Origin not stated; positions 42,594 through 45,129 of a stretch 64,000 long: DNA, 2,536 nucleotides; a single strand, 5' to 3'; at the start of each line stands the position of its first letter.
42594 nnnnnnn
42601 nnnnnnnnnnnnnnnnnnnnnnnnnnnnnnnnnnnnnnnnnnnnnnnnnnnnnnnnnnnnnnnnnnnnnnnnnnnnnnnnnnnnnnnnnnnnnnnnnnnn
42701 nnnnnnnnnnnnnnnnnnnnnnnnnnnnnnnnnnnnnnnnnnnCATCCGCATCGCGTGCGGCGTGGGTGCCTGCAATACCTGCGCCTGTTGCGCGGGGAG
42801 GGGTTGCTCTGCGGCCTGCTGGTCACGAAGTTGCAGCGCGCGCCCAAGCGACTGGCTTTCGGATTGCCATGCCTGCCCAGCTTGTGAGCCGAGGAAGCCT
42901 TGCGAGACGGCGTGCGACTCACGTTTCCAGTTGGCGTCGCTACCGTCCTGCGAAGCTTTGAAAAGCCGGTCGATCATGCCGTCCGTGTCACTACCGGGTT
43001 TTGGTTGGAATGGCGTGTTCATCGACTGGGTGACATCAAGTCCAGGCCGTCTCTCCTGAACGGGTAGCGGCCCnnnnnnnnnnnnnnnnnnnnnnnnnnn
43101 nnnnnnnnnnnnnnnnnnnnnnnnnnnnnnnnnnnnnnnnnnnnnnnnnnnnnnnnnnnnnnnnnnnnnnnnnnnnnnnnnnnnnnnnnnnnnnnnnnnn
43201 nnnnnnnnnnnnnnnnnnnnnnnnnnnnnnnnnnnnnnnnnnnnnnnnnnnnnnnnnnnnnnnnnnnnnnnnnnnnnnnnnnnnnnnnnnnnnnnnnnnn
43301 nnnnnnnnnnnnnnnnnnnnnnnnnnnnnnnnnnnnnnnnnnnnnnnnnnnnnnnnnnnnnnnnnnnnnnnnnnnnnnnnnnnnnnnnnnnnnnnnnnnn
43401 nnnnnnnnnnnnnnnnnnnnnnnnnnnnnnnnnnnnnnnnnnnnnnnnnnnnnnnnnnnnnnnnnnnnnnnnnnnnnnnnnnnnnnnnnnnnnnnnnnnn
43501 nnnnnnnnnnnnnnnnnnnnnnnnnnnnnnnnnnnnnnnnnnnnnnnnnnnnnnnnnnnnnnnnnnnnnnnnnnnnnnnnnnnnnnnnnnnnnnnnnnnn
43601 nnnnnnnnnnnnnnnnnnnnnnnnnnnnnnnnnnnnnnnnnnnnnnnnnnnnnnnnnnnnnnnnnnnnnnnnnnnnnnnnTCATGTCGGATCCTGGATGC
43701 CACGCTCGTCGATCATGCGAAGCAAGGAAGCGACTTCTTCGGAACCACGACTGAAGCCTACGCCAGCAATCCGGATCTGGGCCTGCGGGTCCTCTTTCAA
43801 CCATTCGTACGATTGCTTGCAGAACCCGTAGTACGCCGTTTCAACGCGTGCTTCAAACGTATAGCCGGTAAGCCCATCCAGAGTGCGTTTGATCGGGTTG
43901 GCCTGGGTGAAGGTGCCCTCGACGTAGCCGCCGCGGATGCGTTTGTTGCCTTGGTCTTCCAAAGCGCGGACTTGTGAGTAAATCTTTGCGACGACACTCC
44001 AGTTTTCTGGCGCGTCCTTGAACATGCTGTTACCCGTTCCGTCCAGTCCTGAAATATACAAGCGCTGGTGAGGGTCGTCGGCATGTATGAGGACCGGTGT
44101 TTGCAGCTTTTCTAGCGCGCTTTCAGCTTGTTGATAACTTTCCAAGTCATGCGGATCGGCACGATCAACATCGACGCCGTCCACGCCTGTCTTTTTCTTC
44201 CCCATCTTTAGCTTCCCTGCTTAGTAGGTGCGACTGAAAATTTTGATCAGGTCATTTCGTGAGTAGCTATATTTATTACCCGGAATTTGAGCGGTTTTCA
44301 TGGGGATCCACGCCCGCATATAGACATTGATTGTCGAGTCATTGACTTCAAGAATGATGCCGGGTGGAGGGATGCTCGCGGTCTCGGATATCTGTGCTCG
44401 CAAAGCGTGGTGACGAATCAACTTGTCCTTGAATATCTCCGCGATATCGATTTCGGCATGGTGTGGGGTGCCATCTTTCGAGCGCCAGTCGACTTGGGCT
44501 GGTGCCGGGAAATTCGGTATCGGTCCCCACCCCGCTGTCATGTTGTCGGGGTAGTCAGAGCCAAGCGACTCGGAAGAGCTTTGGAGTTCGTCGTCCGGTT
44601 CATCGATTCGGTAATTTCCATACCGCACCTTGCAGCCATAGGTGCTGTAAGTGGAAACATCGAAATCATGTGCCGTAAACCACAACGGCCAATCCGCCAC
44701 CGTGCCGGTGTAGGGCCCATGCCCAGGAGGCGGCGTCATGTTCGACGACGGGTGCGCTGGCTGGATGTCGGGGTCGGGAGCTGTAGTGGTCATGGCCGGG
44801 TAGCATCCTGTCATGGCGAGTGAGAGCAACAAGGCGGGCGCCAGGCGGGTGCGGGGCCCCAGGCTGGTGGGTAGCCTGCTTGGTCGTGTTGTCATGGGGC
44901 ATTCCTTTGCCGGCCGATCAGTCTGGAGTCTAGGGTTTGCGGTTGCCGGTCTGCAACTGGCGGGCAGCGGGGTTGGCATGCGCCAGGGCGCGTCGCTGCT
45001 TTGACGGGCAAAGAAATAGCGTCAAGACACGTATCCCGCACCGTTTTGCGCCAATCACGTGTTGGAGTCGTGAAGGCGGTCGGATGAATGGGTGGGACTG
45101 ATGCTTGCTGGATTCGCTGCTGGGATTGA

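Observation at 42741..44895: Frameshifted DUF2235 (Tle1-like phospholipase effector family) gene with upstream lipoprotein; no T6SS genes nearby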

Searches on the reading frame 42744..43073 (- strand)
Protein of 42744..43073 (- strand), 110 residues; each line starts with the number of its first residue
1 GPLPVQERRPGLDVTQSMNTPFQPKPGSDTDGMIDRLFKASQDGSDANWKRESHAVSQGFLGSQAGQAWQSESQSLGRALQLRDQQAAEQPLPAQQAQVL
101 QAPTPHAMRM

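Call 14: search_protein_families(library=pfam, proteins=[window:42744-43073:-], max_evalue=10)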
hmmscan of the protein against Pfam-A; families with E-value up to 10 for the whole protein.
seq(110 aa): 1 family
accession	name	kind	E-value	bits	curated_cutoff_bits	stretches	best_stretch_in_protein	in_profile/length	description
PF19726.4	DUF6218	-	0.037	14.1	26.8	1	46-96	172-222/229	Family of unknown function (DUF6218)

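Call 32: search_solved_structures(query=window:42744-43073:-, max_evalue=10, show_alignments=3)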
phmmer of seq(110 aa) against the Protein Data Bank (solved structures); distinct sequences matched with E-value up to 10: 2.
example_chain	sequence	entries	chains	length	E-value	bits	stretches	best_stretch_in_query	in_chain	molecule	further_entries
8avm_A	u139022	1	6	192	0.79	13.2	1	21-74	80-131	Superoxide dismutase [Fe]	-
8avl_A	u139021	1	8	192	0.84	13.1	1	21-74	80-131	Superoxide dismutase [Fe]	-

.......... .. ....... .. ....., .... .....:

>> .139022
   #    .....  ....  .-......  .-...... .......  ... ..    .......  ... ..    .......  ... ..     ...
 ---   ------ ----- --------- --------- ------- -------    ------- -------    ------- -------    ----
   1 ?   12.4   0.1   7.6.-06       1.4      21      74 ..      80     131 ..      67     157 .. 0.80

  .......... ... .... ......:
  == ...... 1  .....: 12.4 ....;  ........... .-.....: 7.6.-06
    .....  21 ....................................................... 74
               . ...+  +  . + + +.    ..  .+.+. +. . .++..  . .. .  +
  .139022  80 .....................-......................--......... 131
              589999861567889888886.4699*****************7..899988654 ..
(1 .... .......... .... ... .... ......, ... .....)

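Call 68: search_protein_representatives(alignment_id=A6)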
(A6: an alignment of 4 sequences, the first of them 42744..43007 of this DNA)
Query: 4 sequences, 175 profile positions. Proteins with E-value up to 0.001 (for the whole library): 60; up to 1e-10: 10; up to 1e-30: 2. The best 60 are listed.
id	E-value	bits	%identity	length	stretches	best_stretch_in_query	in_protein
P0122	2.2e-97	340.5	-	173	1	1-175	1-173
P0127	1.3e-31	126.3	-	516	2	1-124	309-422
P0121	8.7e-24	100.9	-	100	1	92-175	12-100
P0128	7.4e-23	97.8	-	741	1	1-86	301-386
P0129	1.1e-17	81.0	-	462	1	3-175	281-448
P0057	2.1e-14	70.3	-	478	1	3-175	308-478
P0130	3.3e-14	69.7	-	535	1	1-92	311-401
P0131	5.2e-14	69.0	-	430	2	1-148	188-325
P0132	8.0e-14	68.4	-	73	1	107-175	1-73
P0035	3.3e-11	59.9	-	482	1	4-175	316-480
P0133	3.4e-10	56.6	-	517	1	1-175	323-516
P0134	1.1e-09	54.9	-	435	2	1-89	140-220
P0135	1.3e-09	54.7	-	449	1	89-173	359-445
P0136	1.3e-09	54.7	-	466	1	89-175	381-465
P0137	2.3e-09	53.9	-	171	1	45-173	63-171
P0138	2.4e-09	53.8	-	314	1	94-175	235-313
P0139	4.1e-09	53.1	-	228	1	94-175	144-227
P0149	9.7e-07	45.4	-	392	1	61-175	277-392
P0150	1.2e-06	45.1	-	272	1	95-175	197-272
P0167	2.2e-05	40.9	-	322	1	89-175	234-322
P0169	5.5e-05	39.7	-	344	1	98-175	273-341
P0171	6.1e-05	39.5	-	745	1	87-162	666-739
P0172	7.0e-05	39.3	-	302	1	69-175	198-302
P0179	5.9e-04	36.3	-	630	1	99-173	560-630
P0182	9.7e-04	35.6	-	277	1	87-175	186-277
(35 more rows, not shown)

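Call 70: search_protein_families(library=pfam, proteins=[P0138, P0139, P0150, P0167, P0169, P0171, P0172, P0179, P0149, P0182], max_evalue=0.01)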
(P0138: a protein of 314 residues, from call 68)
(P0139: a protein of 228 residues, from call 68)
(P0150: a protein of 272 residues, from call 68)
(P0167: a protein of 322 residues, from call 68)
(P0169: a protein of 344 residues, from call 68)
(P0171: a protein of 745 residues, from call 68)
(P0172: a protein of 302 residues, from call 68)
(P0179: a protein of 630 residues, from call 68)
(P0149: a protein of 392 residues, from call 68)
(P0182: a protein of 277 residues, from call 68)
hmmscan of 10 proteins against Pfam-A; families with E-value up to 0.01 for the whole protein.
P0138 (314 aa): 0 families

P0139 (228 aa): 0 families

P0150 (272 aa): 0 families

P0167 (322 aa): 0 families

P0169 (344 aa): 0 families

P0171 (745 aa): 1 family
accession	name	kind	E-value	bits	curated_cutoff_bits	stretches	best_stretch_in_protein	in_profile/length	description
PF13488.11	Gly-zipper_Omp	-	0.007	16.7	25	0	350-394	1-44/46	Glycine zipper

P0172 (302 aa): 0 families

P0179 (630 aa): 0 families

P0149 (392 aa): 0 families

P0182 (277 aa): 0 families

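Call 72: find_encoding_contigs(protein=P0169, flank=8000, max_places=2)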
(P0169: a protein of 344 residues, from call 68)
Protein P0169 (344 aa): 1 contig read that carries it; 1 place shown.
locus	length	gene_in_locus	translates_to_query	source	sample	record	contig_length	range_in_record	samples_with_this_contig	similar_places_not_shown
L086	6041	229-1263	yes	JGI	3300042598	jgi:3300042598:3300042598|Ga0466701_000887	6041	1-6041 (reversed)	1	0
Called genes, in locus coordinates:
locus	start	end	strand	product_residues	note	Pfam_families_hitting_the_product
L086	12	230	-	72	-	-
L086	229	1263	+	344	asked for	-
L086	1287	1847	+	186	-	-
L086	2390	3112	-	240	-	PF02463:SMC_N, PF00005:ABC_tran, PF13304:AAA_21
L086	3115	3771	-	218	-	PF00528:BPD_transp_1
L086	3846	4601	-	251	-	PF00497:SBP_bac_3, PF10613:Lig_chan-Glu_bd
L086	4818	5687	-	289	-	PF01418:HTH_6, PF01380:SIS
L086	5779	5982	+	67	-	-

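Call 73: find_encoding_contigs(protein=P0150, flank=8000, max_places=2)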
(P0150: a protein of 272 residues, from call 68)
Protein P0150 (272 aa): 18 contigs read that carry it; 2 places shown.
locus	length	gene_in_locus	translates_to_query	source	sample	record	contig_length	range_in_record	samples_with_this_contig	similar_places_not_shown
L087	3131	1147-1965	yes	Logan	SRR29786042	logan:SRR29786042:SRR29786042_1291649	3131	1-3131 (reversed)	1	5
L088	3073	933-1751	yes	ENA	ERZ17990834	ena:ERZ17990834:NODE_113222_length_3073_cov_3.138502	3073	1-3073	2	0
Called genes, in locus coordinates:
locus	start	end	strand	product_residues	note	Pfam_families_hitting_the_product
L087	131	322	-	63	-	-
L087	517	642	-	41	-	-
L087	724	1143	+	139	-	-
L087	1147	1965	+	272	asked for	-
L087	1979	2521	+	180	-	-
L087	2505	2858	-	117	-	PF02195:ParB_N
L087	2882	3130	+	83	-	?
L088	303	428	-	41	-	-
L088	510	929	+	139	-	-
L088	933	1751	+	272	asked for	-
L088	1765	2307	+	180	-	-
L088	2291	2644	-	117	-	PF02195:ParB_N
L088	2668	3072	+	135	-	?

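Call 75: find_encoding_contigs(protein=P0171, flank=10000, max_places=2)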
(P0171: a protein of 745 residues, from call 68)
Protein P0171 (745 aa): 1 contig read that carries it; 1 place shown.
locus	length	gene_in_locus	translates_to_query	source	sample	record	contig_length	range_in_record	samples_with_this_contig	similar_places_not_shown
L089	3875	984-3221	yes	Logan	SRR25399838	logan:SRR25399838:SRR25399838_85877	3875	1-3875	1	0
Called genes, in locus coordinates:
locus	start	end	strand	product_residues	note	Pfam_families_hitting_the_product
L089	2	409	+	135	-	?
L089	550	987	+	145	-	-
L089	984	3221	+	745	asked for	-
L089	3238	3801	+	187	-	-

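Call 76: find_encoding_contigs(protein=P0172, flank=10000, max_places=2)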
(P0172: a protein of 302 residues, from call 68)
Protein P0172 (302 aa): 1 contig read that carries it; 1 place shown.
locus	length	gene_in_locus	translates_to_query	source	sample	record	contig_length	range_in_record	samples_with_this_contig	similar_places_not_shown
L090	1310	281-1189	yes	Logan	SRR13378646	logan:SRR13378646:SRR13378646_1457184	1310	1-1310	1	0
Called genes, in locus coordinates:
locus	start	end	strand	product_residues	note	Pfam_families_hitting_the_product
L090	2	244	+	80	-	?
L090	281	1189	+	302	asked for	-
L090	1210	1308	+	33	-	?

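Call 98: search_dna_similar(query=L087:1979-2518:+, collection=plasmids, mode=protein, max_evalue=0.001, max_rows=15)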
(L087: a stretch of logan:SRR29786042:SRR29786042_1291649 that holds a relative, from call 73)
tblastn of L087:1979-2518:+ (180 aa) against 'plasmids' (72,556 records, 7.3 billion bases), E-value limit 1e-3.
No match.

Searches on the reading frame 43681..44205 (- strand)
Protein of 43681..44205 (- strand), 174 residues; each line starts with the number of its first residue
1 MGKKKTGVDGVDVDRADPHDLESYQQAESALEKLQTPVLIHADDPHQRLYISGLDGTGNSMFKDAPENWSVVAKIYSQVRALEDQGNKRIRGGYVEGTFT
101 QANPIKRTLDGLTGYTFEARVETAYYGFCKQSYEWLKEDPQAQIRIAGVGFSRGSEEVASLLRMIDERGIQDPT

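Call 3: search_protein_families(library=pfam, proteins=[window:43681-44205:-], max_evalue=0.1)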
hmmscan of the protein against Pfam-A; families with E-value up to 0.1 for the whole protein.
window:43681-44205:- (174 aa): 1 family
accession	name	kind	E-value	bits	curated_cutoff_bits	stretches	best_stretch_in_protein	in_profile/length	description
PF09994.14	T6SS_Tle1-like_cat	-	1.5e-09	38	27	1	54-170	7-122/287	T6SS, Phospholipase effector Tle1-like, catalytic domain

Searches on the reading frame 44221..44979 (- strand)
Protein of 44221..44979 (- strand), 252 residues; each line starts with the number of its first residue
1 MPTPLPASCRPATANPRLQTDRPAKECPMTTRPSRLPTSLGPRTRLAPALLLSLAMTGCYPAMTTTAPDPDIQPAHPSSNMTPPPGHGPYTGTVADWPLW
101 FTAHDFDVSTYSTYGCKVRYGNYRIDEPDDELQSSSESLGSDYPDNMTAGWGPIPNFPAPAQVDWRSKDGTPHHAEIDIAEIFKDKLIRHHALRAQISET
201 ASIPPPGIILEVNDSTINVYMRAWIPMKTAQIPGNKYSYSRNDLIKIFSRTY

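Call 3: search_protein_families(library=pfam, proteins=[window:44221-44979:-], max_evalue=0.1)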
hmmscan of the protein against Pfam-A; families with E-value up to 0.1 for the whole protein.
window:44221-44979:- (252 aa): 0 families

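Call 14: search_protein_families(library=pfam, proteins=[window:44221-44895:-], max_evalue=10)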
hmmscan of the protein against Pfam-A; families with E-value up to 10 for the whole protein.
window:44221-44895:- (224 aa): 1 family
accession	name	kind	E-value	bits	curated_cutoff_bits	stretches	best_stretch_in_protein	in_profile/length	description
PF15822.10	MISS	-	0.011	16.1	27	1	4-68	41-104/238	MAPK-interacting and spindle-stabilising protein-like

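Call 20: search_protein_families(library=ncbifam, proteins=[window:44221-44895:-], max_evalue=1)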
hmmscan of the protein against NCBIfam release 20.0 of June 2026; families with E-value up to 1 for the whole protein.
window:44221-44895:- (224 aa): 0 families
